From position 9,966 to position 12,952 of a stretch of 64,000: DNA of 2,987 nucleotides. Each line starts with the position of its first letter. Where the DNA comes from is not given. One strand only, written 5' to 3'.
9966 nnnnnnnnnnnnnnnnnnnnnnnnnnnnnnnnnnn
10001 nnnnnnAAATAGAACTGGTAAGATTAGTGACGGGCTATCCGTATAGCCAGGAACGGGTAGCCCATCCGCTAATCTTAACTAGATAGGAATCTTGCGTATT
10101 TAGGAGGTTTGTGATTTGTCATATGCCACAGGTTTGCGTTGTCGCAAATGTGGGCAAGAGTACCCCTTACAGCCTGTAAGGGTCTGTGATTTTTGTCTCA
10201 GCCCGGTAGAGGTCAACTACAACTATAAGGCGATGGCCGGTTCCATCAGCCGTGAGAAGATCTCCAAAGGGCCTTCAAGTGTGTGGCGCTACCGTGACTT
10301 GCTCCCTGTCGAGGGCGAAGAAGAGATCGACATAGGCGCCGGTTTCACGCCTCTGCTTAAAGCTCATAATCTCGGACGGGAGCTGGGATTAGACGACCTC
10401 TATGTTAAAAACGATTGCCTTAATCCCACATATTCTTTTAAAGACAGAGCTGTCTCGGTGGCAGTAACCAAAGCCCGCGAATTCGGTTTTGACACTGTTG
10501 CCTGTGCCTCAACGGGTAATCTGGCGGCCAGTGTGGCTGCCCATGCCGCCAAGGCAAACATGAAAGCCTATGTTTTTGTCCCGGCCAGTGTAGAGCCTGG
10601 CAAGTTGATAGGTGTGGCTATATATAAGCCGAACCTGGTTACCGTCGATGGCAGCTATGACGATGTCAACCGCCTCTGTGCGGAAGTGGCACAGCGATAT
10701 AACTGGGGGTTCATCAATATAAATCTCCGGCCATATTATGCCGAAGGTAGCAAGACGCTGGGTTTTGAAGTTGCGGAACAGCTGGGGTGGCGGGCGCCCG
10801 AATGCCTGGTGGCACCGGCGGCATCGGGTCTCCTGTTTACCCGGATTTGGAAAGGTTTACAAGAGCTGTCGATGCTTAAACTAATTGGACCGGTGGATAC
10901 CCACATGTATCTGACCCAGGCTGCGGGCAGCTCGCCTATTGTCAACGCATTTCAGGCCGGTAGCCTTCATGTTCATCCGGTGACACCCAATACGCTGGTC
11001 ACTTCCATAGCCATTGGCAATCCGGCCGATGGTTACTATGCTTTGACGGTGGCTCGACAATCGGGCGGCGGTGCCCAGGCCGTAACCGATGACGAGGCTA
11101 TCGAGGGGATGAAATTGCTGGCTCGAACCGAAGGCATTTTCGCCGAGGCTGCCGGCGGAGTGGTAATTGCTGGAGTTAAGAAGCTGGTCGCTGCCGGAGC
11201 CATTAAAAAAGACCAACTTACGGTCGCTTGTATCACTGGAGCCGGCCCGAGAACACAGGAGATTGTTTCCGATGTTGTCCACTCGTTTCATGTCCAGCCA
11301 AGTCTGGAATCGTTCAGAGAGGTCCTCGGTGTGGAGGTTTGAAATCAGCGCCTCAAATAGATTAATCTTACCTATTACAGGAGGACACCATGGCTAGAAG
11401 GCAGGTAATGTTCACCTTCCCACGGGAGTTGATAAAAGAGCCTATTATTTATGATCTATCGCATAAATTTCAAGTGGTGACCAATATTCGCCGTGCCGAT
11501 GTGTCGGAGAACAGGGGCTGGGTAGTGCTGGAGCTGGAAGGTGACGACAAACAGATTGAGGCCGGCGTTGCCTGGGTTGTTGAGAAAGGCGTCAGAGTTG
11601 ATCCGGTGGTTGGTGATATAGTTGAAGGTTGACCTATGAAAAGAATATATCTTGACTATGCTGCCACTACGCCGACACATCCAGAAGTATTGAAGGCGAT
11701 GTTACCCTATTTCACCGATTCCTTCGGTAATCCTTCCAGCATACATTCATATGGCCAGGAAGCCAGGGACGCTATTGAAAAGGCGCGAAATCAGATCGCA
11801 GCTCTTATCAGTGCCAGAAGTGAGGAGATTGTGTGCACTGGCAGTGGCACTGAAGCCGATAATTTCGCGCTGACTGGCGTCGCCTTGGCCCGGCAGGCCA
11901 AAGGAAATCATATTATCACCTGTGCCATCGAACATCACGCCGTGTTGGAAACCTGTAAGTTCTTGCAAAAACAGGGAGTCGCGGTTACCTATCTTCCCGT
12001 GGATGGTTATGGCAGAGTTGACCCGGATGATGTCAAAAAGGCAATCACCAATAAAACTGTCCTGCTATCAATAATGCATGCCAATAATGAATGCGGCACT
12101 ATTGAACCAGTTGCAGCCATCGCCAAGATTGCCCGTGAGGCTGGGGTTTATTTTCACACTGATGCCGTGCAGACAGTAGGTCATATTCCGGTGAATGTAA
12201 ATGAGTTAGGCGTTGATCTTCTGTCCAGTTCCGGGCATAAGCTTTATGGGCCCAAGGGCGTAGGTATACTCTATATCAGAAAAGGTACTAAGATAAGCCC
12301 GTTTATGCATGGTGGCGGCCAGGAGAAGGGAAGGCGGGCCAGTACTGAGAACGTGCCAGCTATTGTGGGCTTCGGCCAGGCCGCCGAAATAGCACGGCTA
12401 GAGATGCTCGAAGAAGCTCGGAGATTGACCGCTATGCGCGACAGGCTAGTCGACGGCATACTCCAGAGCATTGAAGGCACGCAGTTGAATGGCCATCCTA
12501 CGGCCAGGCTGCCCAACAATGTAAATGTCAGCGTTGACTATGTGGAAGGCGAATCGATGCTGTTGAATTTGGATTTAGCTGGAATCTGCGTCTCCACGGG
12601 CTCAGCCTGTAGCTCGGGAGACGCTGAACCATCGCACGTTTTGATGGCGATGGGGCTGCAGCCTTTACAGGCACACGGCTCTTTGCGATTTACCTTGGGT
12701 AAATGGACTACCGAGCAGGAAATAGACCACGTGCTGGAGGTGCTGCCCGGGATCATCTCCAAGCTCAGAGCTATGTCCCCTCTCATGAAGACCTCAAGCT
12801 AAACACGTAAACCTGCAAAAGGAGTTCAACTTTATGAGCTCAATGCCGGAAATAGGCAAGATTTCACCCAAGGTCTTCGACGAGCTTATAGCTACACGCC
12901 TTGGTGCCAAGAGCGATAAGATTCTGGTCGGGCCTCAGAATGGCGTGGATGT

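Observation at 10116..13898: Tight four-gene operon: Zn-ribbon ThrC-like PLP enzyme, stand-alone NIL domain, cysteine desulfurase and a PurM-like protein, possibly a persulfide-dependent sulfur-incorporation pathway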

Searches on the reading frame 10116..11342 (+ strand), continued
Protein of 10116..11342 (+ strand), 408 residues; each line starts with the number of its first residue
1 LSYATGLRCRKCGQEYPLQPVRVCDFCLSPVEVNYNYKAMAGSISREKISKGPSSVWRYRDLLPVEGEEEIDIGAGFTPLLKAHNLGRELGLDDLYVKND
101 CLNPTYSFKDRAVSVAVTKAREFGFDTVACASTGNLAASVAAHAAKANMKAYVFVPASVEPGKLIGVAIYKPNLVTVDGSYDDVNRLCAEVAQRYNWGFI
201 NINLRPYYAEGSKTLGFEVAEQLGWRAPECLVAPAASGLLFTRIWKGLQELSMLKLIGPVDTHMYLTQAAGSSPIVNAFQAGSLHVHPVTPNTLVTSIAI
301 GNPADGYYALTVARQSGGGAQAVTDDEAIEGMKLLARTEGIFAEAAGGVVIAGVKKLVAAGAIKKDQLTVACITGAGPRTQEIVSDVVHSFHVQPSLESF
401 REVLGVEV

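Call 56: get_annotated_region(hit=H30, flank=4000)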
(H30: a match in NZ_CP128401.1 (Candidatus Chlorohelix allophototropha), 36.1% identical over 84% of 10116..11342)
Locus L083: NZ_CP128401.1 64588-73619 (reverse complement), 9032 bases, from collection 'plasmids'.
description: Candidatus Chlorohelix allophototropha isolate L227-S17 plasmid unnamed1, complete sequence
organism: Candidatus Chlorohelix allophototropha (NCBI taxid 3003348)
taxonomy: Bacteria; Chloroflexota; Chloroflexia; Candidatus Chloroheliales; Candidatus Chloroheliaceae; Candidatus Chlorohelix; Candidatus Chlorohelix allophototropha
host: -; source: Single colony of Candidatus Chlorohelix allophototropha from a non-axenic enrichment (subculture 19.9); ...; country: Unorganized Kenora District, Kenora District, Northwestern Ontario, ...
typing (MOB-suite, as given by PLSDB): non-mobilizable
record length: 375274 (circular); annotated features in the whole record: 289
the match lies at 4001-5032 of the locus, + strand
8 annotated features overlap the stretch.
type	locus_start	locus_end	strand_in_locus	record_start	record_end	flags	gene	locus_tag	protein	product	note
CDS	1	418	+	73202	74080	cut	-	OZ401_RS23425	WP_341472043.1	sugar phosphate isomerase/epimerase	-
CDS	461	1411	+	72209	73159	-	-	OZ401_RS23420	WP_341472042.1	sugar ABC transporter permease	-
CDS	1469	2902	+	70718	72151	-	-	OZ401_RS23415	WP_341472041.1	ABC transporter substrate-binding protein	-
CDS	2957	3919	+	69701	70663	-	-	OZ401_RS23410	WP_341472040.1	phosphoglycerate dehydrogenase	-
CDS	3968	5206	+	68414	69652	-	-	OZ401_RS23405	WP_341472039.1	threonine synthase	-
CDS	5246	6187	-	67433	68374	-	-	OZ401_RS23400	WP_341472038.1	response regulator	GO:0000160 - phosphorelay signal transduction system [Evidence IEA]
CDS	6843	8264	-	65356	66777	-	-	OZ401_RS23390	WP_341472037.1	HAMP domain-containing sensor histidine kinase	GO:0007165 - signal transduction [Evidence IEA]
CDS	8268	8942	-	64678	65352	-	-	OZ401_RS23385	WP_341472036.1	response regulator transcription factor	GO:0000160 - phosphorelay signal transduction system [Evidence IEA]; GO:0006355 - regulation of DNA-templated ...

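Call 57: get_annotated_region(hit=H2, flank=4000)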
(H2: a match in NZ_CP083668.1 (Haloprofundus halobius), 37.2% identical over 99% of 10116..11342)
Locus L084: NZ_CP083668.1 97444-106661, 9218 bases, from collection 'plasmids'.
description: Haloprofundus halobius strain SEDH52 plasmid unnamed2, complete sequence
organism: Haloprofundus halobius (NCBI taxid 2876194)
taxonomy: Archaea; Euryarchaeota; Halobacteria; Halobacteriales; Haloferacaceae; Haloprofundus; Haloprofundus halobius
host: -; source: cell culture,salt lake; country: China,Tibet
typing (MOB-suite, as given by PLSDB): non-mobilizable
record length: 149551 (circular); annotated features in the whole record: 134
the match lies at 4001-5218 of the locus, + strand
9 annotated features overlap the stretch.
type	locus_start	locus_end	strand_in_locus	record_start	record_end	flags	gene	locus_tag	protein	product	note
CDS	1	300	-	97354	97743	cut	-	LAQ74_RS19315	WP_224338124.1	PIN domain-containing protein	-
CDS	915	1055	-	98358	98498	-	-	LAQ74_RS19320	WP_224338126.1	hypothetical protein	-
CDS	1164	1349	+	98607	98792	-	-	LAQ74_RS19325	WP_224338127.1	HVO_2922 family protein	-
CDS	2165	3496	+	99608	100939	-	-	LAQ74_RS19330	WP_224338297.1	sodium:calcium antiporter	-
CDS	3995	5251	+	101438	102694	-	thrC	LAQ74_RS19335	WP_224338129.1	threonine synthase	GO:0009088 - threonine biosynthetic process [Evidence IEA]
CDS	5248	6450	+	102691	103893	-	-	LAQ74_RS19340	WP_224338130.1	M20 family metallopeptidase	-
CDS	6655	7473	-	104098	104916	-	-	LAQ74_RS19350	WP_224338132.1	methyltransferase domain-containing protein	-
CDS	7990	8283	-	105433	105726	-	-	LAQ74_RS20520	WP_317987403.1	hypothetical protein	-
CDS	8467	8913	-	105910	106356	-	-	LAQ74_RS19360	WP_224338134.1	universal stress protein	-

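Call 58: get_annotated_region(hit=H17, flank=4000)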
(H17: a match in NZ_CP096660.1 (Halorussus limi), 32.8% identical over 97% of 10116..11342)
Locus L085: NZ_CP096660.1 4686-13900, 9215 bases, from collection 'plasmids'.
description: Halorussus limi strain XZYJT49 plasmid unnamed1, complete sequence
organism: Halorussus limi (NCBI taxid 2938695)
taxonomy: Archaea; Euryarchaeota; Halobacteria; Halobacteriales; Haladaptataceae; Halorussus; Halorussus limi
host: -; source: cell culture,saline soil; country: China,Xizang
typing (MOB-suite, as given by PLSDB): non-mobilizable
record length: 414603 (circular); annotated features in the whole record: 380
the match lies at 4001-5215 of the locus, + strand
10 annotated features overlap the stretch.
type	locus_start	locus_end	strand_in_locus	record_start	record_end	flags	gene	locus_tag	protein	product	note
CDS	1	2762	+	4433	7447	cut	-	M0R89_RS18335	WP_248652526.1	FAD-binding and (Fe-S)-binding domain-containing protein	-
CDS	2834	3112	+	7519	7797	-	-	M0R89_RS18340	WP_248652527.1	hypothetical protein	-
CDS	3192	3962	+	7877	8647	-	-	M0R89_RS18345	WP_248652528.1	aldolase/citrate lyase family protein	-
CDS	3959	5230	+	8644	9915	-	-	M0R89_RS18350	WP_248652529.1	pyridoxal-phosphate dependent enzyme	-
CDS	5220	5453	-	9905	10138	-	-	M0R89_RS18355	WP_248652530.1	hypothetical protein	-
CDS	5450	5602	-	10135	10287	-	-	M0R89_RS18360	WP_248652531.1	hypothetical protein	-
CDS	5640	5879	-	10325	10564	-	-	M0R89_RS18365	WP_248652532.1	CDGSH iron-sulfur domain-containing protein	-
CDS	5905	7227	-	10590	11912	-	-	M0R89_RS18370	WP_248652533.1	NADH:flavin oxidoreductase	-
CDS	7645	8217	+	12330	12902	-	-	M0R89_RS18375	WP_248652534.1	hypothetical protein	-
CDS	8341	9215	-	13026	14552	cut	-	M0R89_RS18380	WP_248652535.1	HTTM domain-containing protein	-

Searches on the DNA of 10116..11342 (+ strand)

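Call 50: search_rna_families(source=L082, threshold=gathering)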
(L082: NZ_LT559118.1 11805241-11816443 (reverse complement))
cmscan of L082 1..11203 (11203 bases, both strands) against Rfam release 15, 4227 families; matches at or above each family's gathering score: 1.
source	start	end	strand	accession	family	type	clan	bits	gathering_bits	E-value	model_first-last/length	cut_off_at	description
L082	4825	4966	+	RF00162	SAM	Cis-reg; riboswitch;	CL00012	68.7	44.4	1.1e-14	1-108/108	no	SAM riboswitch aptamer (S box leader)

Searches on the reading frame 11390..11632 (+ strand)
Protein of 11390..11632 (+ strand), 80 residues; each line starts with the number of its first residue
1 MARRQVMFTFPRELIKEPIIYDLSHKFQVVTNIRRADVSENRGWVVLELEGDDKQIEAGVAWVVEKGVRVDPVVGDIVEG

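Call 3: search_protein_families(library=pfam, proteins=[window:11390-11632:+], max_evalue=0.01)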
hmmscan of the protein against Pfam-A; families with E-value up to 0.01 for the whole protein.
window:11390-11632:+ (80 aa): 1 family
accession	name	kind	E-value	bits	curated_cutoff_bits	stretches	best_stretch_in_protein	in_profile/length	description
PF09383.16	NIL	-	2.3e-14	53.5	24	1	7-70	4-71/73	NIL domain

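Call 4: search_protein_families(library=ncbifam, proteins=[window:11390-11632:+], max_evalue=0.01)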
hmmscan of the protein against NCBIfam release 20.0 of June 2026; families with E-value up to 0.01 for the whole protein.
window:11390-11632:+ (80 aa): 1 family
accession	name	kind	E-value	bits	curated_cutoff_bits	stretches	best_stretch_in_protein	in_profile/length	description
TIGR02314.1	ABC_MetN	equivalog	0.00033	19.8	499.7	1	6-71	269-338/343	methionine ABC transporter ATP-binding protein MetN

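Call 38: find_homologous_proteins(query=window:11390-11632:+, max_evalue=0.001)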
Query window:11390-11632:+ (80 aa): 3511 proteins with E <= 0.001 among 3511 candidates; the best 120 are listed.
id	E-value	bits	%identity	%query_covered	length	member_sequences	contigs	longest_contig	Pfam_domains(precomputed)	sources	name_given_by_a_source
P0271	3.0e-45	169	100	100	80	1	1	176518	PF09383.17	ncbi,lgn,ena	-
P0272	2.1e-44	166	95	100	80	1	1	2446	PF09383.17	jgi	jgi:hypothetical protein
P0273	9.1e-44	164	96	100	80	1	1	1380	PF09383.17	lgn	-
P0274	4.0e-41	156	89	100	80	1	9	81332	PF09383.17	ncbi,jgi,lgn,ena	-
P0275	5.7e-41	155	90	100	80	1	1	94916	PF09383.17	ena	-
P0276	1.1e-40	154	88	100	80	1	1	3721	PF09383.17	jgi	jgi:ABC-type methionine transport system ATPase subunit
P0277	1.4e-40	154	88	100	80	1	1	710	PF09383.17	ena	-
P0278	1.4e-40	154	86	100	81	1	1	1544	PF09383.17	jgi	jgi:ABC-type methionine transport system ATPase subunit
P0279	1.4e-40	154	89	100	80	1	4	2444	PF09383.17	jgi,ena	jgi:ABC-type methionine transport system ATPase subunit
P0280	1.5e-40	154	89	100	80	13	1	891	PF09383.17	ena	-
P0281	1.6e-40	154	88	100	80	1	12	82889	PF09383.17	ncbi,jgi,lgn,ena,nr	ncbi:MAG: FeS-binding protein [Chloroflexi bacterium]|jgi:ABC-type methionine transport system ATPas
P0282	1.6e-40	154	88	100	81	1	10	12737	PF09383.17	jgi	jgi:ABC-type methionine transport system ATPase subunit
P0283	1.7e-40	154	88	100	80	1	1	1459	PF09383.17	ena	-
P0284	1.7e-40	154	88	100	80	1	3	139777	PF09383.17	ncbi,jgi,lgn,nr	ncbi:MAG: FeS-binding protein [Chloroflexi bacterium]|nr:FeS-binding protein [Chloroflexota bacteriu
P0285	1.8e-40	154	88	100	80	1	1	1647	PF09383.17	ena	-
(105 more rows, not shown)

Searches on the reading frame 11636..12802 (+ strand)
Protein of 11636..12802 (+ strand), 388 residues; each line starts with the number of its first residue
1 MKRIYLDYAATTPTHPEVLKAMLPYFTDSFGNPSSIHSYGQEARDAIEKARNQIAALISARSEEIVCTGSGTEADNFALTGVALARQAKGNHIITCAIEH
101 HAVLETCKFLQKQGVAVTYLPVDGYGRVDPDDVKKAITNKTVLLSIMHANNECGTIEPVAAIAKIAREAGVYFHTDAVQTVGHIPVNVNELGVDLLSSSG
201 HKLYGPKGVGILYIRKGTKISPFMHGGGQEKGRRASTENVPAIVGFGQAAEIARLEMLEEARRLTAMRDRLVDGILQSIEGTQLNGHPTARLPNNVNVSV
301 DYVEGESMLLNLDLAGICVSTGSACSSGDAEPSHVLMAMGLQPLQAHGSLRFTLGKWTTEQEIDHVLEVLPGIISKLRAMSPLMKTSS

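Call 3: search_protein_families(library=pfam, proteins=[window:11636-12802:+], max_evalue=0.01)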
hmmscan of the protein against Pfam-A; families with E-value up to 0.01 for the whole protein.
window:11636-12802:+ (388 aa): 4 families
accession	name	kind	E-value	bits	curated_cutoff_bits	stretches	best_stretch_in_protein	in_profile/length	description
PF00266.25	Aminotran_5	-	6.6e-92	308.8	21.5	1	4-365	1-370/371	Aminotransferase class-V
PF01041.23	DegT_DnrJ_EryC1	-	3.7e-08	33.4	19.8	1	62-182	39-151/360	DegT/DnrJ/EryC1/StrS aminotransferase family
PF01212.27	Beta_elim_lyase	-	1.1e-07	31.9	27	1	62-177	47-169/288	Beta-eliminating lyase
PF01053.26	Cys_Met_Meta_PP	-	1.6e-05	24.1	27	1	38-202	45-198/381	Cys/Met metabolism PLP-dependent enzyme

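Call 4: search_protein_families(library=ncbifam, proteins=[window:11636-12802:+], max_evalue=0.01)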
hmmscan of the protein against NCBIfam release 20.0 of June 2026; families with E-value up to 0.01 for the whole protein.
window:11636-12802:+ (388 aa): 45 families (the best 25 are shown)
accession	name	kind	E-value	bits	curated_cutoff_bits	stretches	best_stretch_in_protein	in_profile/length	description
TIGR03402.1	FeS_nifS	equivalog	7.7e-175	581.2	530.75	1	4-383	1-379/379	cysteine desulfurase NifS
TIGR02006.1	IscS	equivalog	5.9e-138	460.2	643.2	1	3-384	4-385/402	IscS subfamily cysteine desulfurase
NF010611.0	PRK14012.1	equivalog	5.8e-137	456.9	548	1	3-384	6-389/406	IscS subfamily cysteine desulfurase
TIGR03235.1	DNA_S_dndA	equivalog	6.3e-122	407.3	480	1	5-353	1-352/353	cysteine desulfurase DndA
TIGR03403.1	nifS_epsilon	equivalog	1.7e-114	382.7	587.7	1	4-381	1-380/382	NifS family cysteine desulfurase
NF002806.0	PRK02948.1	subfamily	4.3e-101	338.6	304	1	4-376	2-374/381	IscS subfamily cysteine desulfurase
TIGR01979.1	sufS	subfamily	8.6e-55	186.2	475.1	1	4-373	20-398/403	SufS family cysteine desulfurase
TIGR01977.1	am_tr_V_EF2568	hypoth_equivalog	5.2e-52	177.1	377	1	4-371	1-374/376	cysteine desulfurase family protein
NF041166.1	f2_encap_cargo1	exception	4.8e-41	141.6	800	1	4-228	247-475/623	family 2A encapsulin nanocompartment cargo protein cysteine desulfurase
NF040779.1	Sec_lyase_SclA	exception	7.5e-40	137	525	1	4-230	1-229/378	selenocysteine lyase SclA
NF006791.0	PRK09295.1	equivalog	1.2e-35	123.3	661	1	4-227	25-253/406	cysteine desulfurase SufS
TIGR01976.1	am_tr_V_VC1184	hypoth_equivalog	1.8e-33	116.4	352.35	1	3-218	19-235/401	cysteine desulfurase-like protein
NF008126.0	PRK10874.1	equivalog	2.7e-31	109.1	607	1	3-226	20-248/401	cysteine desulfurase CsdA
TIGR03392.1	FeS_syn_CsdA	equivalog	1.8e-29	103.1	493.6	1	3-228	17-246/398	cysteine desulfurase CsdA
TIGR04343.1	egtE_PLP_lyase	equivalog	1.5e-20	73.3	400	1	42-229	51-232/370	ergothioneine biosynthesis PLP-dependent enzyme EgtE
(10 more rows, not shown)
